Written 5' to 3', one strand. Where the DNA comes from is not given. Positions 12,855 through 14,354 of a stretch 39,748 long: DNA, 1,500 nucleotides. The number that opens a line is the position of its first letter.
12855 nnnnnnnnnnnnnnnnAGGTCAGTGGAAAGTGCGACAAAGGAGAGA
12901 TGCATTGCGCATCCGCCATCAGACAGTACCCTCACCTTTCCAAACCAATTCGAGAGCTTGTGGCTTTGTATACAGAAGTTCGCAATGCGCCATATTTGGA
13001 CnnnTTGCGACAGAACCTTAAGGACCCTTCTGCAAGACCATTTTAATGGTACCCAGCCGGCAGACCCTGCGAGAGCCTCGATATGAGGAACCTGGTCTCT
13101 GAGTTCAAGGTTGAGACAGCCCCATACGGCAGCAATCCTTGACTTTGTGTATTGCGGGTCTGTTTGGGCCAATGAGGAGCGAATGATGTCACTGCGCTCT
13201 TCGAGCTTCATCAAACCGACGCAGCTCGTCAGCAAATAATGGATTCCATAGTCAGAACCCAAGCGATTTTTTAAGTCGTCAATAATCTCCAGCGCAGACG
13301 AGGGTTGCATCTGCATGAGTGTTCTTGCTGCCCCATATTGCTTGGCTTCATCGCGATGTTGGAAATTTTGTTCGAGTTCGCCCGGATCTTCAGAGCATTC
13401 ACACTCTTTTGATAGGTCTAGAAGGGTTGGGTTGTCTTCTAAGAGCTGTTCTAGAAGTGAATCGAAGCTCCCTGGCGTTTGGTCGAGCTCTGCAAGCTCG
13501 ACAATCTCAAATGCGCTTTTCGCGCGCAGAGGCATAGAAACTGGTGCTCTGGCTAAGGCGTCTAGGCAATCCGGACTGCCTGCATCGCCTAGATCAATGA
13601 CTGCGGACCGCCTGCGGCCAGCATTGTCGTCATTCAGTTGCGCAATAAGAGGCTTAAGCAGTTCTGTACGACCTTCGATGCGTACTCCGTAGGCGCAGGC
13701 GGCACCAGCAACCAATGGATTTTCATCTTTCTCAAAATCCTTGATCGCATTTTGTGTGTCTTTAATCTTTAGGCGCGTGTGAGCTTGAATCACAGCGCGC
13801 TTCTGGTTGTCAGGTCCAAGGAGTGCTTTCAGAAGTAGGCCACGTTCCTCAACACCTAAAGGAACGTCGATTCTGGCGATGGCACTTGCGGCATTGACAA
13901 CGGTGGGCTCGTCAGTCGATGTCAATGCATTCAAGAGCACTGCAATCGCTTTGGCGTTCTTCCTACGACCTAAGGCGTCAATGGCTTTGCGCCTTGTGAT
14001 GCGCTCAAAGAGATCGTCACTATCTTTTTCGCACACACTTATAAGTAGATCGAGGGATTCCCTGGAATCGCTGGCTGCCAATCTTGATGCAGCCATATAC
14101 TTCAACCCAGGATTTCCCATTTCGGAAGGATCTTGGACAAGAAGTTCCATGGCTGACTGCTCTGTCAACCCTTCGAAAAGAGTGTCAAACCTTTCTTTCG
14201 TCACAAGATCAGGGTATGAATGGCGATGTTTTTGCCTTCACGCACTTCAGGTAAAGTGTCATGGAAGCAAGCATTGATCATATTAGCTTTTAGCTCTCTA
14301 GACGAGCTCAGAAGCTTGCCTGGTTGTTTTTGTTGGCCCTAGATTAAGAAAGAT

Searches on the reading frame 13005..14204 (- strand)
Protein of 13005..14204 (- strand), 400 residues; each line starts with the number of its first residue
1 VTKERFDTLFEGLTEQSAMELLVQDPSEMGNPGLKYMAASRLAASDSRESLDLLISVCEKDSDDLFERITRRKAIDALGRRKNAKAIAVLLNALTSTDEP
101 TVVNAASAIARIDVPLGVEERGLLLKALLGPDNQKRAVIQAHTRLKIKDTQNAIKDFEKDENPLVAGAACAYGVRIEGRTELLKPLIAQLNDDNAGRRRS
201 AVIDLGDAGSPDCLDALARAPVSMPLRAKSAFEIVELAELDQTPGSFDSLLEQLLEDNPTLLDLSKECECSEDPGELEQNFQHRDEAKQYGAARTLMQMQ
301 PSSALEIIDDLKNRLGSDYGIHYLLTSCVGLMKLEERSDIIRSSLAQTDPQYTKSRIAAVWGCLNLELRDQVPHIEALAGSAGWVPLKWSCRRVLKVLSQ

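Call 6: search_protein_families(library=ncbifam, proteins=[window:13005-14204:-], max_evalue=0.01)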
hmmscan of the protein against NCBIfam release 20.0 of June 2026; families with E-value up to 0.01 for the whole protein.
window:13005-14204:- (400 aa): 3 families
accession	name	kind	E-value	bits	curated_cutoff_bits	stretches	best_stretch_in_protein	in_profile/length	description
NF058505.1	phyc_lyase_CpeY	equivalog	6.5e-56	189.7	600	1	4-392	3-391/419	C-phycoerythrin alpha-cysteine-82 phycoerythrobilin lyase CpeY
NF058502.1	phyc_lyase_CpcE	equivalog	4.3e-08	33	330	1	33-224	17-222/260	C-phycocyanin alpha-cysteine-84 phycocyanobilin lyase subunit CpcE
NF045915.1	PhycobilmeDegNblB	equivalog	5.3e-06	26.1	300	1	18-169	67-212/214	phycobilisome degradation protein NblB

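Call 7: search_protein_families(library=pfam, proteins=[window:13005-14204:-], max_evalue=0.01)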
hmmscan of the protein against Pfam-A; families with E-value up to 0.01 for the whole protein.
window:13005-14204:- (400 aa): 2 families
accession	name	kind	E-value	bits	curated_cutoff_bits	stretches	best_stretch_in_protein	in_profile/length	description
PF13646.12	HEAT_2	-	7.9e-16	58.6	27.7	3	31-108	13-86/88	HEAT repeats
PF03130.22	HEAT_PBS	-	1.2e-06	28.9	20.9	0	71-95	2-26/27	PBS lyase HEAT-like repeat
